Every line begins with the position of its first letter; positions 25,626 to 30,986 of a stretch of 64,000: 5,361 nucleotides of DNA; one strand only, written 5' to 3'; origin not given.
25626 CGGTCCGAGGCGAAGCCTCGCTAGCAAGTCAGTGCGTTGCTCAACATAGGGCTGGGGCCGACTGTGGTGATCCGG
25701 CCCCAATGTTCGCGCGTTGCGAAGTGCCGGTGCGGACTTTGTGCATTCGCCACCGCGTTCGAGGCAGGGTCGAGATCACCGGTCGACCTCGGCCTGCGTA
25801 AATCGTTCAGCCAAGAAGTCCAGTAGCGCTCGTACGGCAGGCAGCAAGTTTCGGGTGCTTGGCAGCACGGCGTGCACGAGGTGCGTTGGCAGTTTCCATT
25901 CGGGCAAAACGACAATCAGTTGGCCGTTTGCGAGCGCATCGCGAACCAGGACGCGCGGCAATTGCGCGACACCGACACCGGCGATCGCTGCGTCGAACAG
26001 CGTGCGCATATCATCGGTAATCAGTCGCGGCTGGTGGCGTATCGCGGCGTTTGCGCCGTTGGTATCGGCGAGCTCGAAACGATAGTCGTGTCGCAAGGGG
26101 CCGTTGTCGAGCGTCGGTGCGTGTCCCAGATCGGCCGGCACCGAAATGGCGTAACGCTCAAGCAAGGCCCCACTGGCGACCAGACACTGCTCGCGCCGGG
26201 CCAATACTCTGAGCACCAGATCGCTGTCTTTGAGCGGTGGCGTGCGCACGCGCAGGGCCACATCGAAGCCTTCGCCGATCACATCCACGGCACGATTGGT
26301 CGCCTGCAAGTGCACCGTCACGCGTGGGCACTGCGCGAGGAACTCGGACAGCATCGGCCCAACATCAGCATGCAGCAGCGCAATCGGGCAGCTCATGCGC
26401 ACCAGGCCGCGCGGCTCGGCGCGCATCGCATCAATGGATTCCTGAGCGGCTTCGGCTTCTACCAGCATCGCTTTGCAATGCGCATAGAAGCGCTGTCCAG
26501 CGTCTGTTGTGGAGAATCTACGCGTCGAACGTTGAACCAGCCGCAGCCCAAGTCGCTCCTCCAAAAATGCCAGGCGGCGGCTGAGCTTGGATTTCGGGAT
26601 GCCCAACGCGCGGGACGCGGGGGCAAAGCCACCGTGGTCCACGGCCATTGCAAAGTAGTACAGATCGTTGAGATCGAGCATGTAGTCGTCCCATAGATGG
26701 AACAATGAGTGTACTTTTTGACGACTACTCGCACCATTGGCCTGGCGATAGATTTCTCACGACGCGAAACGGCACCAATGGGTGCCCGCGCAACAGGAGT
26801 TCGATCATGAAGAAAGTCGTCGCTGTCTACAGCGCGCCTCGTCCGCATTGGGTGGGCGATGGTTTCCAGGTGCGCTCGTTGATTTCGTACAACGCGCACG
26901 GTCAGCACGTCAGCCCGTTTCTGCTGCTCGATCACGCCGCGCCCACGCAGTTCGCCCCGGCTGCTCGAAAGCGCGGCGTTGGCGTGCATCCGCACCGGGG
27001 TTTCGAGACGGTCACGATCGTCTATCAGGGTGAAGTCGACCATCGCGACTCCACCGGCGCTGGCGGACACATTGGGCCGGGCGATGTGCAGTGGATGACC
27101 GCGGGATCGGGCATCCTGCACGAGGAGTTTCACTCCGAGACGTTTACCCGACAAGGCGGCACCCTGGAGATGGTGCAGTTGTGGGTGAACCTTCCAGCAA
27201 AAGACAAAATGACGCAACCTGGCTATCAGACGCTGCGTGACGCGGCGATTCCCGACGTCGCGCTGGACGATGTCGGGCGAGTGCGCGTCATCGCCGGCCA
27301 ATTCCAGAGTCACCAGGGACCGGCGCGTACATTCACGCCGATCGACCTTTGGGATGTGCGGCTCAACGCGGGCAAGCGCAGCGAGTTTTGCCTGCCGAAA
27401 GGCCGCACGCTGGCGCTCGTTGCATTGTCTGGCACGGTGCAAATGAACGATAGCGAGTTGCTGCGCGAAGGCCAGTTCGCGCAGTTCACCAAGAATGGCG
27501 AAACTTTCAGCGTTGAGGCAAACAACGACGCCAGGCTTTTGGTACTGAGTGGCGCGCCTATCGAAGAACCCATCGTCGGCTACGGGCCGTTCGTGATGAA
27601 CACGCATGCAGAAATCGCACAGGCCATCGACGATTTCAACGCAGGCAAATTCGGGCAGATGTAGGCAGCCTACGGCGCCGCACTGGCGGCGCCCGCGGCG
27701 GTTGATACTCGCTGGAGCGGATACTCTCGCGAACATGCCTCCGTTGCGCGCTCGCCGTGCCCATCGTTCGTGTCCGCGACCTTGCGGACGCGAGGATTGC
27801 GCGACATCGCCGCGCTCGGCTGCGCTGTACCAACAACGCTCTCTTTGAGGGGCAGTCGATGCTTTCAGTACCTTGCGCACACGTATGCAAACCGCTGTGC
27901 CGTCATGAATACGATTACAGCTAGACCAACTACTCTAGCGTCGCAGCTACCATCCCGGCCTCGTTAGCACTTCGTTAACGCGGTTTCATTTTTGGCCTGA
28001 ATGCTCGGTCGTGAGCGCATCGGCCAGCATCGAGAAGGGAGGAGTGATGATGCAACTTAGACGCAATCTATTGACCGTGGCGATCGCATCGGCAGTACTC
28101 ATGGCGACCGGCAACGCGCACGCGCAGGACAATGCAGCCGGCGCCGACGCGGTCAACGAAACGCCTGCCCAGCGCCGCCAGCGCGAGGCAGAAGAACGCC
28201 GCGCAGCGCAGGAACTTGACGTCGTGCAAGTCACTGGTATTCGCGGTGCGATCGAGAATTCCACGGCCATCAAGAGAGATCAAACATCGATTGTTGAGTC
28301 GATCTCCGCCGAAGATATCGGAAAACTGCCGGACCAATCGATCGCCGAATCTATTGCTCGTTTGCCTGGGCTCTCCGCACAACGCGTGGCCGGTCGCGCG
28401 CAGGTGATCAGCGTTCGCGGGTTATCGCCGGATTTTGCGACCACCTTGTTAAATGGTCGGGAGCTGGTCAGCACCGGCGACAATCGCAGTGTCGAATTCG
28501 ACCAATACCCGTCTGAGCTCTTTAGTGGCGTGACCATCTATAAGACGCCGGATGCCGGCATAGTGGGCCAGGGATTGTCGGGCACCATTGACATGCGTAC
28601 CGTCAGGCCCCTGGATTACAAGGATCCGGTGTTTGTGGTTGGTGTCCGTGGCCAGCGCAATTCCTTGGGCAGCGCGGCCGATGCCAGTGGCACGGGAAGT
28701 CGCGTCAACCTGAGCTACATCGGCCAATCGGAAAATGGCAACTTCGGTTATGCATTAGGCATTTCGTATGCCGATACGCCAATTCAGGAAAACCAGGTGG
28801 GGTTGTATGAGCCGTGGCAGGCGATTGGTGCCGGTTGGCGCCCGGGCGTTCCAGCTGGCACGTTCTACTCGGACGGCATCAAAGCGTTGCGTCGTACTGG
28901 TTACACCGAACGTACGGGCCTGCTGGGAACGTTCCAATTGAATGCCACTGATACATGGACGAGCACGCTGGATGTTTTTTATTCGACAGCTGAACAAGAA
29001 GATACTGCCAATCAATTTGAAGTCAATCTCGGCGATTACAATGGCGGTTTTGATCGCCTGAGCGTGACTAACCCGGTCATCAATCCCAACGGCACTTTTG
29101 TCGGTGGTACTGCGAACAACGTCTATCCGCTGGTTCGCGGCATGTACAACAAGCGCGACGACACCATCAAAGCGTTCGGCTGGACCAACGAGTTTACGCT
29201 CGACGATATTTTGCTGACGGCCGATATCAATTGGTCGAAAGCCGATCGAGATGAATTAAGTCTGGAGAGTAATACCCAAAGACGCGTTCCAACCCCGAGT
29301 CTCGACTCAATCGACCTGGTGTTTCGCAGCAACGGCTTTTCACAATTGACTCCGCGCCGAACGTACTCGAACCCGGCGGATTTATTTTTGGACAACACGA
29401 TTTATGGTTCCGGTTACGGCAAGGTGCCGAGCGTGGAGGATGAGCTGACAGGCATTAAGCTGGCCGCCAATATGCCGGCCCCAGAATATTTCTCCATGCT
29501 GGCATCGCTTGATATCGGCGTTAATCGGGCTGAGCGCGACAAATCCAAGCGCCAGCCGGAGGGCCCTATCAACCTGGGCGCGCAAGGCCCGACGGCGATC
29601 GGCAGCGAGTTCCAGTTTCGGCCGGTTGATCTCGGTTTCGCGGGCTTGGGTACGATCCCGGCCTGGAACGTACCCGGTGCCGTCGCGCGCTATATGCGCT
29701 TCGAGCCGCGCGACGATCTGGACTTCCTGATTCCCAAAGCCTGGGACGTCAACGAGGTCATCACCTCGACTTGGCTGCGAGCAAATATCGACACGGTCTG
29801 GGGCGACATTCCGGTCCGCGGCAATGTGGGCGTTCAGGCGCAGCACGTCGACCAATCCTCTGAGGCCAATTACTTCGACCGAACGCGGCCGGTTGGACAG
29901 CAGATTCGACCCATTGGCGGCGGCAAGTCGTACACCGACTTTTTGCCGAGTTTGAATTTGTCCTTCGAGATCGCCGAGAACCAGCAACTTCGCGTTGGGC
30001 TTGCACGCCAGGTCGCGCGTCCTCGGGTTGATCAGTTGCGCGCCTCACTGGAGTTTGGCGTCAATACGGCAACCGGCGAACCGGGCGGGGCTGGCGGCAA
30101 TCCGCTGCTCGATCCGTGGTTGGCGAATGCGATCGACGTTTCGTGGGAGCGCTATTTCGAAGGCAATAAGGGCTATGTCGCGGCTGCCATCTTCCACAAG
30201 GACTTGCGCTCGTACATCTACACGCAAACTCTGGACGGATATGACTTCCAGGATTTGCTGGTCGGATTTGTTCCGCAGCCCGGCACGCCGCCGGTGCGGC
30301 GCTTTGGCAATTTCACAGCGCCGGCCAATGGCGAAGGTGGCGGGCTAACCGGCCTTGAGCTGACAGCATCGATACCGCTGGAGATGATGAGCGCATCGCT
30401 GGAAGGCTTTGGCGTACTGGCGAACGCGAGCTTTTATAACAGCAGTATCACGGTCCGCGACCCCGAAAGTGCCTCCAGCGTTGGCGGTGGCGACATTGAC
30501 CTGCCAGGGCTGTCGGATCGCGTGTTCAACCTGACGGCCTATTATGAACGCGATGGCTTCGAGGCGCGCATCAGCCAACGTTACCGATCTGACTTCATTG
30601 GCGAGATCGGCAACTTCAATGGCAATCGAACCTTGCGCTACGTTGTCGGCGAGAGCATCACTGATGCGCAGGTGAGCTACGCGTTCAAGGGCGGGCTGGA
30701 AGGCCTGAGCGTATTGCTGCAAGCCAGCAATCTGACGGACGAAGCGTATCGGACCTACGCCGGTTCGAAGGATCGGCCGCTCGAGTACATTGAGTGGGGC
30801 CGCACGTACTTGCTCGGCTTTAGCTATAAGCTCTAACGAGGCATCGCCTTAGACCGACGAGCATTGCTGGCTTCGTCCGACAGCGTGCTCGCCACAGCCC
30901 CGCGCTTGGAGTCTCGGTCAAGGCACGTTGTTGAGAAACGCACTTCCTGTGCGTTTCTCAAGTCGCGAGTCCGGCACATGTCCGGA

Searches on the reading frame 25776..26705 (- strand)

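Call 51: search_protein_families(library=pfam, proteins=[window:25776-26705:-], max_evalue=0.001)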
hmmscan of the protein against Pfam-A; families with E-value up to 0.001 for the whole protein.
window:25776-26705:- (309 aa): 2 families
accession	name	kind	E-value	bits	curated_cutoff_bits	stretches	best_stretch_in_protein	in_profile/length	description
PF03466.25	LysR_substrate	-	5e-34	117.9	28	1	96-302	2-208/209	LysR substrate binding domain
PF00126.33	HTH_1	-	6.3e-17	61.7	26.6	1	12-71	1-60/60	Bacterial regulatory helix-turn-helix protein, lysR family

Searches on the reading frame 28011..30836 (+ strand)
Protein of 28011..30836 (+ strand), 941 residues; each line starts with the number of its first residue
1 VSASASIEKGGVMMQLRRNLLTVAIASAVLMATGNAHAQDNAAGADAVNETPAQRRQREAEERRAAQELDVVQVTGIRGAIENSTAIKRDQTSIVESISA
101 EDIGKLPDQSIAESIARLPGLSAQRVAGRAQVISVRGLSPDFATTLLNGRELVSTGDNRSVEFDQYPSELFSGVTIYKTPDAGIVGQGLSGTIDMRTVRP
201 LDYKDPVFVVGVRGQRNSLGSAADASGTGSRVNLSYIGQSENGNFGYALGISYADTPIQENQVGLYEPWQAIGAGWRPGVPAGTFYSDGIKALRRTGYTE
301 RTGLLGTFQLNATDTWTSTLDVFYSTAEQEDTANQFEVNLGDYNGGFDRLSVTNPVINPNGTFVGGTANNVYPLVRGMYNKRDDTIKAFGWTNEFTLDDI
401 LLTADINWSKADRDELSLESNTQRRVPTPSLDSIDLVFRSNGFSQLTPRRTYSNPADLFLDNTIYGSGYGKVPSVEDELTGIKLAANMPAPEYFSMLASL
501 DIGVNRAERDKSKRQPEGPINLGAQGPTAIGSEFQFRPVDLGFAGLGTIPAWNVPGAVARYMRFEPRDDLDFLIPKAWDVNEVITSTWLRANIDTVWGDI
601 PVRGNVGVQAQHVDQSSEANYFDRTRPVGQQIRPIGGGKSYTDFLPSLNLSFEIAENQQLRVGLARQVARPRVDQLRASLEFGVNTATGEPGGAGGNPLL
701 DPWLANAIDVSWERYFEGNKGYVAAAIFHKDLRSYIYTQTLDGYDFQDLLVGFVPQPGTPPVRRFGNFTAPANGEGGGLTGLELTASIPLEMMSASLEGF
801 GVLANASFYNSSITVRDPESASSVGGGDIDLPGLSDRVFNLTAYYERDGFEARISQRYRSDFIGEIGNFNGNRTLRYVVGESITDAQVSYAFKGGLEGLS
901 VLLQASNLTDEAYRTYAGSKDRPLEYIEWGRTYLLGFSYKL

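Call 51: search_protein_families(library=pfam, proteins=[window:28011-30836:+], max_evalue=0.001)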
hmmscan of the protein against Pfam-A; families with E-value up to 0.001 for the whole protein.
window:28011-30836:+ (941 aa): 3 families
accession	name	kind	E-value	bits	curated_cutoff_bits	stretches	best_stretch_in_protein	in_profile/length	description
PF00593.30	TonB_dep_Rec_b-barrel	-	1.4e-22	81.7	27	1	563-908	146-436/436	TonB dependent receptor-like, beta-barrel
PF07715.20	Plug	-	2.9e-16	60.3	23.9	1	88-190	2-104/107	TonB-dependent Receptor Plug Domain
PF14905.12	OMP_b-brl_3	-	1.8e-07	31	27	1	639-789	154-279/408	Outer membrane protein beta-barrel family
